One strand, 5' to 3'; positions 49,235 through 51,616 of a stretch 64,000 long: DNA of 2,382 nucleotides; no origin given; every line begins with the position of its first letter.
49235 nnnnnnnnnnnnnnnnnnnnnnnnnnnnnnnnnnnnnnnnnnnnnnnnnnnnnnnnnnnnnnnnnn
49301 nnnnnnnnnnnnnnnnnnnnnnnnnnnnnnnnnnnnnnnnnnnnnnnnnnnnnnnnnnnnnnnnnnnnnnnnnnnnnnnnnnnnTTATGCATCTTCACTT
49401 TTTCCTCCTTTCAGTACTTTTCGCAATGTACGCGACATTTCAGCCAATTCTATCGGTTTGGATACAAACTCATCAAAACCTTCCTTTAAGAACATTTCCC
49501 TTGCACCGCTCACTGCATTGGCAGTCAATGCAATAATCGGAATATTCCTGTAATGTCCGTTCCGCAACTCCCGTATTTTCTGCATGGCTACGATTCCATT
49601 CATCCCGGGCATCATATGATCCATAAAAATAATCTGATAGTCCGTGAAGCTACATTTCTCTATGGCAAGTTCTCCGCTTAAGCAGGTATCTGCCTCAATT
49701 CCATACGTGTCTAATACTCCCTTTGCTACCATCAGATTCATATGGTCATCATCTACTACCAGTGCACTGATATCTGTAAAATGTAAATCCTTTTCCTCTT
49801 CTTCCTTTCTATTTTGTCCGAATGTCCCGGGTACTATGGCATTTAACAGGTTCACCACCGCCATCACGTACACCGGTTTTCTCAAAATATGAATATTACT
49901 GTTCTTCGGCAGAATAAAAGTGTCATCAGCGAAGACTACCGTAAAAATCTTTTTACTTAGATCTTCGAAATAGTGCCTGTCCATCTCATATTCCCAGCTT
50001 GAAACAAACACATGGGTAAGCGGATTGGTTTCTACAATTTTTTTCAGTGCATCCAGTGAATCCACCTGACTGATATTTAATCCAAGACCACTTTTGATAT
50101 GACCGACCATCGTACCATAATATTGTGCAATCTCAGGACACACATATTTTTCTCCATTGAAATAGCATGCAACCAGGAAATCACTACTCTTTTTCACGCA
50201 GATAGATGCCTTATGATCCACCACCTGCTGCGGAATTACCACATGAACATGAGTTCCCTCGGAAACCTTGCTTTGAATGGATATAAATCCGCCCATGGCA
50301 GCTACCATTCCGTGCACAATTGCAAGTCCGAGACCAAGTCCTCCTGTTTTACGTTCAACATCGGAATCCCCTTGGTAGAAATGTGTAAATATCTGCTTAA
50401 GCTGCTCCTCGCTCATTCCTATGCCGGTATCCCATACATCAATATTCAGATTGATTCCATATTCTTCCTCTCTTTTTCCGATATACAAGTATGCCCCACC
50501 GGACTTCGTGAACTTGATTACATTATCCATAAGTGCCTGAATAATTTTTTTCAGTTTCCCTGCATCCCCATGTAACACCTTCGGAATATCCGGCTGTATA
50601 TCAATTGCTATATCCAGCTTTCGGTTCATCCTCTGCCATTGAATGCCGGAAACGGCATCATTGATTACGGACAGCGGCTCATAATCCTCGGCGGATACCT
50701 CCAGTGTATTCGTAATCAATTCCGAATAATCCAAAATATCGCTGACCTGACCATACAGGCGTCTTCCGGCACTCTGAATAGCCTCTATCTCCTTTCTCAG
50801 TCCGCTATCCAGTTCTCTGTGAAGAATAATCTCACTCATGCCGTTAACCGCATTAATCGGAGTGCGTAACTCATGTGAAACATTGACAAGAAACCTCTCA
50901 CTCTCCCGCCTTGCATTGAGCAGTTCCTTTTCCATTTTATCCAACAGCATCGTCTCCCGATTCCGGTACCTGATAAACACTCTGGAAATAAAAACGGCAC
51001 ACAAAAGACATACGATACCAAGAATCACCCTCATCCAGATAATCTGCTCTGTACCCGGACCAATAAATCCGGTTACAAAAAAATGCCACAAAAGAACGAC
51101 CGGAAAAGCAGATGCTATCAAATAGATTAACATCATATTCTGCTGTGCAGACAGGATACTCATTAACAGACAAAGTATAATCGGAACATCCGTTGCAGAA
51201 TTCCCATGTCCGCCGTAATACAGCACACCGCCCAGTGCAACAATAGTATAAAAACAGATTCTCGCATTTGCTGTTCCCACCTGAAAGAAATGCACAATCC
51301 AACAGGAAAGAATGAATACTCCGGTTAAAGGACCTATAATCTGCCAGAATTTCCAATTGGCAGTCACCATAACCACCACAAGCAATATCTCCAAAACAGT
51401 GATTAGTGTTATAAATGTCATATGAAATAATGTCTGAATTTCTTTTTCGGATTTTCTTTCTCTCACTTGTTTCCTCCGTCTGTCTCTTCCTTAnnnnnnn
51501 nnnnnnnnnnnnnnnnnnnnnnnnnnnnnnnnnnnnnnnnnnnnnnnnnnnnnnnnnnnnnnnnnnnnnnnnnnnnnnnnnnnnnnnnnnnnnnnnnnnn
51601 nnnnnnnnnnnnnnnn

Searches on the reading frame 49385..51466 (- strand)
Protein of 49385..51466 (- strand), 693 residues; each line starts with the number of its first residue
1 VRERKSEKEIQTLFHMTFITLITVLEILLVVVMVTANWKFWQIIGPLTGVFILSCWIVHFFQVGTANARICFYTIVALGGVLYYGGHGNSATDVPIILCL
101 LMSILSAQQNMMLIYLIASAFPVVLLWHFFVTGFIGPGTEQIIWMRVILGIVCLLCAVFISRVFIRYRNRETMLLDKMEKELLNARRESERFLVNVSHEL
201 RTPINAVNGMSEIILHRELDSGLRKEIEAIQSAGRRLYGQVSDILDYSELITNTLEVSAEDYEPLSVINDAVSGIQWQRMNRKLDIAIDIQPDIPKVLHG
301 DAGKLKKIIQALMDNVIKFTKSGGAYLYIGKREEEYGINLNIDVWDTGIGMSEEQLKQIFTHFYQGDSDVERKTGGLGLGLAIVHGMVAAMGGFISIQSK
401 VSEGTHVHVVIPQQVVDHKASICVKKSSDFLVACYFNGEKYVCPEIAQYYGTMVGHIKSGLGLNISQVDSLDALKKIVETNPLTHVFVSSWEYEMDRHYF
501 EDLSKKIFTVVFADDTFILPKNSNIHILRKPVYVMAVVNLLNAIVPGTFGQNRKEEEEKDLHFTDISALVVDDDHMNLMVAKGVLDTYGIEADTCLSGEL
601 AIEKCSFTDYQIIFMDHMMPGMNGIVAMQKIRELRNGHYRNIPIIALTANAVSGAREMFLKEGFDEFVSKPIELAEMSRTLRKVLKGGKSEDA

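Call 49: search_protein_families(library=pfam, proteins=[window:49385-51466:-], max_evalue=0.001)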
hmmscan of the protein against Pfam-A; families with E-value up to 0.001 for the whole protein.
window:49385-51466:- (693 aa): 3 families
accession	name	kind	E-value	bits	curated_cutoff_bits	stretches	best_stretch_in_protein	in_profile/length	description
PF02518.31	HATPase_c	-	1.7e-22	80.4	26.4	1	300-414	1-110/111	Histidine kinase-, DNA gyrase B-, and HSP90-like ATPase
PF00072.30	Response_reg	-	6.9e-21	74.9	30.2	1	569-680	2-109/111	Response regulator receiver domain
PF00512.31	HisKA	-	5.7e-13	49.1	26.9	1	190-250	3-63/66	His Kinase A (phospho-acceptor) domain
